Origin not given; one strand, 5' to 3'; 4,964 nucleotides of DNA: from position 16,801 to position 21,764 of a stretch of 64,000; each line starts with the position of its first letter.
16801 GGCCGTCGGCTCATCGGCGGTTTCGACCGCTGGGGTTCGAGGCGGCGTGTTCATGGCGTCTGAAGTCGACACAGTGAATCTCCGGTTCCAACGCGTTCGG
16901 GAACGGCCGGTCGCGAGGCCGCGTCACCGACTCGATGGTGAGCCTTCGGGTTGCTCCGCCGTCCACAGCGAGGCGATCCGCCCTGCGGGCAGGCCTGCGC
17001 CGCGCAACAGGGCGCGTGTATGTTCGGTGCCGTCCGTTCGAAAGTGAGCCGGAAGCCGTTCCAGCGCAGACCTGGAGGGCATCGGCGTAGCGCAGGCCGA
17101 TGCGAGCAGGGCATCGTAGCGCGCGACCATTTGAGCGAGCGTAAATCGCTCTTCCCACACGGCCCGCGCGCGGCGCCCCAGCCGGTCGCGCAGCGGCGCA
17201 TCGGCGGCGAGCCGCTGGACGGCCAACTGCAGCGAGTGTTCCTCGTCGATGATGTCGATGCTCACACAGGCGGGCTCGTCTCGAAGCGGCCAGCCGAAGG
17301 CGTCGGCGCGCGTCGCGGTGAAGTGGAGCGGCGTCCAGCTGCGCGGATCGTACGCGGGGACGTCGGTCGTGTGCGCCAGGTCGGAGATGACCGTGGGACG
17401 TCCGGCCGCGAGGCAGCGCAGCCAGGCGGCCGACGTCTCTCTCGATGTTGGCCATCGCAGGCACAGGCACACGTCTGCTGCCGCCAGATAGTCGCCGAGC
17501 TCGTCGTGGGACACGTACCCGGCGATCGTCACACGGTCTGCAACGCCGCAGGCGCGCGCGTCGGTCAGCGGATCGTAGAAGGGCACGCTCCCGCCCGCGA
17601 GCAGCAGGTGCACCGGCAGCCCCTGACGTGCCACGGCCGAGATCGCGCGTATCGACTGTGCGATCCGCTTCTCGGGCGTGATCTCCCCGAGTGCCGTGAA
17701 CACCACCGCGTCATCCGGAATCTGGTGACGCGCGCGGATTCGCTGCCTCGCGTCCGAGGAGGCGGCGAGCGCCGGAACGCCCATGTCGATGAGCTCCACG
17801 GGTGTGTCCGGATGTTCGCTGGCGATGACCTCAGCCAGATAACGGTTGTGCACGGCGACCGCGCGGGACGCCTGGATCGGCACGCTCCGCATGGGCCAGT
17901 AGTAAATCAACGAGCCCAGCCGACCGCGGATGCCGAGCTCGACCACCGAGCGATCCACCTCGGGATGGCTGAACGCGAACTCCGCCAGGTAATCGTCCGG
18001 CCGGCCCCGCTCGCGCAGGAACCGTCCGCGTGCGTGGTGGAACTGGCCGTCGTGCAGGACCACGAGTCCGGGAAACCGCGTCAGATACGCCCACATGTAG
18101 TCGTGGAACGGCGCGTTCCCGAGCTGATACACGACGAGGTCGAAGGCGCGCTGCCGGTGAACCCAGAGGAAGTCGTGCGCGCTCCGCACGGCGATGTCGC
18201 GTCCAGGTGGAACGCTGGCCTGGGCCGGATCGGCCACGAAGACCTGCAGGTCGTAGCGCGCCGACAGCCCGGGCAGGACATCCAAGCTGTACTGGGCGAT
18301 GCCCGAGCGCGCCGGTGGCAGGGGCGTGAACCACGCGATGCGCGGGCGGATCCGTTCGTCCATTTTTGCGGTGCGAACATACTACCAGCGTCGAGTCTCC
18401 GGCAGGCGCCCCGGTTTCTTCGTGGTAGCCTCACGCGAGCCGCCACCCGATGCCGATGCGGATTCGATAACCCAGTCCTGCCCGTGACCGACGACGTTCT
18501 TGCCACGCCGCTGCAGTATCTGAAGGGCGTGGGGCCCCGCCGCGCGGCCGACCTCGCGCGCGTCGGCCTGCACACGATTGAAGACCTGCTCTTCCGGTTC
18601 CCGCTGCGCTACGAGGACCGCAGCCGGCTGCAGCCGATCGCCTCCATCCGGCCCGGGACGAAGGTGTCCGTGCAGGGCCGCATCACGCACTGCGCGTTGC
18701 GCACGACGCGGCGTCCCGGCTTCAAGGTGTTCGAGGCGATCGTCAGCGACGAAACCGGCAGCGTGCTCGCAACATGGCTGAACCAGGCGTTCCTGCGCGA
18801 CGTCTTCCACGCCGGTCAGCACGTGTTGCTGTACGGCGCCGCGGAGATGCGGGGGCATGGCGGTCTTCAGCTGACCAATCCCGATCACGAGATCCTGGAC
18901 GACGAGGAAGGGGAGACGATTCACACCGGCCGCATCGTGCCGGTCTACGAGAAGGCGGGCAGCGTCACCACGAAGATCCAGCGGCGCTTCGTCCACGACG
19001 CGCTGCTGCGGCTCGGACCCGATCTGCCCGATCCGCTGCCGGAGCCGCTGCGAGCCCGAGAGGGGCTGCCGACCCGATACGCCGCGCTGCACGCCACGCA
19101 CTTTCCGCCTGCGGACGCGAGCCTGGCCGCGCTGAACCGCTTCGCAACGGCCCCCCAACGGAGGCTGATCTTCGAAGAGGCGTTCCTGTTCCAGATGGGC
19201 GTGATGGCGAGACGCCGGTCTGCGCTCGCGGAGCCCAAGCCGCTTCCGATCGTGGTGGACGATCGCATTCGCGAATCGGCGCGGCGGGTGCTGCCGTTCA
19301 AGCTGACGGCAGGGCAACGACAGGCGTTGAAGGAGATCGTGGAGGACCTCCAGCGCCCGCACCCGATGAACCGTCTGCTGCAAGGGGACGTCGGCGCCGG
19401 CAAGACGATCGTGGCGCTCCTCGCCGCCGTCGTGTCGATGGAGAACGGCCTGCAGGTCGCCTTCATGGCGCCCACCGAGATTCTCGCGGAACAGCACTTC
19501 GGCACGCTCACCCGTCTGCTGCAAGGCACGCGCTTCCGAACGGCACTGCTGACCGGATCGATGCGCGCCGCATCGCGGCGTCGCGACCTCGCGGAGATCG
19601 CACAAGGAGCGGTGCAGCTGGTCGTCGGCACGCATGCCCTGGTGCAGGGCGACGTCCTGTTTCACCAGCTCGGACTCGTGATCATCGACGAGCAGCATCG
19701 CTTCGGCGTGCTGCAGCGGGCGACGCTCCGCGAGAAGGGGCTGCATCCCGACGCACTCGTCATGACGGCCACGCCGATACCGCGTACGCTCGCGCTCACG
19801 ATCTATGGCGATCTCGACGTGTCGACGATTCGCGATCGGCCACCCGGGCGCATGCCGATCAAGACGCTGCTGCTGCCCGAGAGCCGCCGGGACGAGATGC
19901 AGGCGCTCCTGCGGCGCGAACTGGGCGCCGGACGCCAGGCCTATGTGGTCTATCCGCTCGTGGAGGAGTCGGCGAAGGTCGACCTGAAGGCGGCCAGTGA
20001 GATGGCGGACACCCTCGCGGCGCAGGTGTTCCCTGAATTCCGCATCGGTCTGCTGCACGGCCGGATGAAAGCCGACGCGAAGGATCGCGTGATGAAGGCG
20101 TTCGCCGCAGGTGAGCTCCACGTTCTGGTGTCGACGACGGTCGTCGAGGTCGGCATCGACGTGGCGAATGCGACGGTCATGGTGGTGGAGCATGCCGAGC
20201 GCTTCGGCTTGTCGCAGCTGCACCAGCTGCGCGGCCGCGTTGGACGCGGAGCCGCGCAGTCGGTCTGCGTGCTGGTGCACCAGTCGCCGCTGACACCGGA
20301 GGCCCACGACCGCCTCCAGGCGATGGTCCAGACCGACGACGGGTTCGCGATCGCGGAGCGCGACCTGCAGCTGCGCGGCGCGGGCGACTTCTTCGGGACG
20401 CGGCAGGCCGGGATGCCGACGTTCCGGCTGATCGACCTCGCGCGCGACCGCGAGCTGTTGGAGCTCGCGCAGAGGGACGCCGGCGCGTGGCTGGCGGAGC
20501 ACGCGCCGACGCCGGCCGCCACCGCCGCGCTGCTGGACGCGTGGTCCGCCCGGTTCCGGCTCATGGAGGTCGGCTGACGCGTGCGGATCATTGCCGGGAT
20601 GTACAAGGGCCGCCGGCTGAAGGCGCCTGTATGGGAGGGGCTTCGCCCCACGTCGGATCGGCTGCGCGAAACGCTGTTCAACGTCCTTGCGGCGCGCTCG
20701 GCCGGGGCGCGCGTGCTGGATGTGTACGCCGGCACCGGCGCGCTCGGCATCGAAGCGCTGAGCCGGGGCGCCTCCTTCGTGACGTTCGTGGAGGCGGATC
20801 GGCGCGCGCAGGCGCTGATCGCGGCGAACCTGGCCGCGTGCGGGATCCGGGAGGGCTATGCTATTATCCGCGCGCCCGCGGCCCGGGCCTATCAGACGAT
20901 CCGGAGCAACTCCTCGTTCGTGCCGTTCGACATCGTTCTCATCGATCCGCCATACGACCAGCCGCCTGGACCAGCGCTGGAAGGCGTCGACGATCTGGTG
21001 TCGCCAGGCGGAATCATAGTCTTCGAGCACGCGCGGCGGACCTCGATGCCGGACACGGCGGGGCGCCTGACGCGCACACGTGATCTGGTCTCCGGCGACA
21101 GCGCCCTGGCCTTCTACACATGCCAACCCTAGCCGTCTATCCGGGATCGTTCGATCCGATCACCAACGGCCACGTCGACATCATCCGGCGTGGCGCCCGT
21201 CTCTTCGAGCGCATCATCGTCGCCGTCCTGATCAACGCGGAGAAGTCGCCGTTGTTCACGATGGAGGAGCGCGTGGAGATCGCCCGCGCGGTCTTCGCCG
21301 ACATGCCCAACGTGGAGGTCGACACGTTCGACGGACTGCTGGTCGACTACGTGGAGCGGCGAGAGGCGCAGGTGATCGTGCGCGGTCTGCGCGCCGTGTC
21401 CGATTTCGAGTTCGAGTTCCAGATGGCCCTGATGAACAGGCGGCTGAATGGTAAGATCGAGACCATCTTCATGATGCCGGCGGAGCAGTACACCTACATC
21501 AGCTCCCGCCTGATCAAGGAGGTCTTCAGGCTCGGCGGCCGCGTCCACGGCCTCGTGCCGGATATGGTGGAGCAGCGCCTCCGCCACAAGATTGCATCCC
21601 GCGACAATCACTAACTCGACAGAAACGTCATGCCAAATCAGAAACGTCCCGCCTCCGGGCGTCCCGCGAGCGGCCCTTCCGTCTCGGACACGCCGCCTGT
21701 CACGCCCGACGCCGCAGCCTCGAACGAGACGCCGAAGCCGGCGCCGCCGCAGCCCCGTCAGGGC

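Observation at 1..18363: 18-kb glycan-assembly locus of five GT-C-like polytopic enzymes, five GT4s and a GtrB/DPM1-type GT2, with no canonical initiation, flippase, polymerase or export genes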

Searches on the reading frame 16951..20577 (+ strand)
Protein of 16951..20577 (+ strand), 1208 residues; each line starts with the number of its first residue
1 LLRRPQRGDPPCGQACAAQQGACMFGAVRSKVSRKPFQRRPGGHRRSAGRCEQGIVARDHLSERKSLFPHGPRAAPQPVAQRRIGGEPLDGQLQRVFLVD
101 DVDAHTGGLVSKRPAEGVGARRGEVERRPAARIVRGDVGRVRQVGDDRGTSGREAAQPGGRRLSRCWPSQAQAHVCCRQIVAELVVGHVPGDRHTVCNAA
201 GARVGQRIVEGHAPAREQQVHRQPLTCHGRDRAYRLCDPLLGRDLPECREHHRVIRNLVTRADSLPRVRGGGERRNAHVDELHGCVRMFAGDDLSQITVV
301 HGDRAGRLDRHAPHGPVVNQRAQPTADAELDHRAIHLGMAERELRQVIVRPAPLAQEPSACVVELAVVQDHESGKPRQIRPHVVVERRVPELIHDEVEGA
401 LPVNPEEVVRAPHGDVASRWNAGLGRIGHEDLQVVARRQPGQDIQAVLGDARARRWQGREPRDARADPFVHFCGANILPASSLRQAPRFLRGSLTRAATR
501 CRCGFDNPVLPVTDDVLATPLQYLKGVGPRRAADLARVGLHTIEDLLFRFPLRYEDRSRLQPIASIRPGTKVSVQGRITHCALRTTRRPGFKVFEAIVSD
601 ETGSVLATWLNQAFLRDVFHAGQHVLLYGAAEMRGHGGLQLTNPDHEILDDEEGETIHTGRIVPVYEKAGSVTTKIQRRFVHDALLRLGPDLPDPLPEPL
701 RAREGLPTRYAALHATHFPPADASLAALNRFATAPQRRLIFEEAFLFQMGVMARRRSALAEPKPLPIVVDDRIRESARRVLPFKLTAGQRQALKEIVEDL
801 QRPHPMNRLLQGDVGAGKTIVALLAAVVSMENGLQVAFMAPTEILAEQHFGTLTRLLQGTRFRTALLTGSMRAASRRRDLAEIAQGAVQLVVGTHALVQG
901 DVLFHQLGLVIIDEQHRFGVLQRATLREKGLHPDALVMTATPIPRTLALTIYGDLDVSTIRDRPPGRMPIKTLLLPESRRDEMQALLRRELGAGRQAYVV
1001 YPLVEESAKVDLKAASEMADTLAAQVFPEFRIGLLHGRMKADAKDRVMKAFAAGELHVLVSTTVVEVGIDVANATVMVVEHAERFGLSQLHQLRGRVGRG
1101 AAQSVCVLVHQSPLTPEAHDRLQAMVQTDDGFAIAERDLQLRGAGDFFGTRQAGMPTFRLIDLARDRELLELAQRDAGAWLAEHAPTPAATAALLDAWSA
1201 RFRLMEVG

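Call 5: search_protein_families(library=pfam, proteins=[window:16951-20577:+], max_evalue=0.01)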
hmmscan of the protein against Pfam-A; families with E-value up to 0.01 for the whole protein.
window:16951-20577:+ (1208 aa): 8 families
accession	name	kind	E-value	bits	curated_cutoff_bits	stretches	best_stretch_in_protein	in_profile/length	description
PF17191.10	RecG_wedge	-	2.4e-29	102.5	23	1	521-685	2-159/162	RecG wedge domain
PF00270.35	DEAD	-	1.4e-22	80.7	26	1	787-947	2-164/167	DEAD/DEAH box helicase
PF00271.37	Helicase_C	-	3.2e-20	72.8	23.5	1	992-1099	13-108/110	Helicase conserved C-terminal domain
PF04851.21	ResIII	-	9.1e-11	42.4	22.5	1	783-942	2-162/164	Type III restriction enzyme, res subunit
PF19833.4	RecG_dom3_C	-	3.5e-10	40.2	26.8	1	1128-1180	1-54/87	ATP-dependent DNA helicase RecG, domain 3, C-terminal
PF22590.2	Cas3-like_C_2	-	3e-05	24.7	27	1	1013-1099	13-103/106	CRISPR-associated nuclease/helicase Cas3, C-terminal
PF01336.31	tRNA_anti-codon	-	0.0004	20.7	27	1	572-648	1-74/75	OB-fold nucleic acid binding domain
PF13604.12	AAA_30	-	0.00044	20.5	27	1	785-926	2-108/191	AAA domain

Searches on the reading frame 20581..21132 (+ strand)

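Call 5: search_protein_families(library=pfam, proteins=[window:20581-21132:+], max_evalue=0.01)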
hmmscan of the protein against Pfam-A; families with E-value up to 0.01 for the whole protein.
window:20581-21132:+ (183 aa): 2 families
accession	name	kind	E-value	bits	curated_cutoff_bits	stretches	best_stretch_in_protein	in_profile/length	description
PF03602.21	Cons_hypoth95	-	3.6e-47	160.8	24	1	1-179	1-181/182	Conserved hypothetical protein 95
PF05175.20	MTS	-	7.7e-06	26.1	23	1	31-127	22-110/170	Methyltransferase small domain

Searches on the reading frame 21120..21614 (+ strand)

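Call 5: search_protein_families(library=pfam, proteins=[window:21120-21614:+], max_evalue=0.01)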
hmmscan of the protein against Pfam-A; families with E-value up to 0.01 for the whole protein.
window:21120-21614:+ (164 aa): 1 family
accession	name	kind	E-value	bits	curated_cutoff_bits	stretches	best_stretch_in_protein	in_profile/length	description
PF01467.32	CTP_transf_like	-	1.9e-27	96.5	21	1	6-134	1-132/133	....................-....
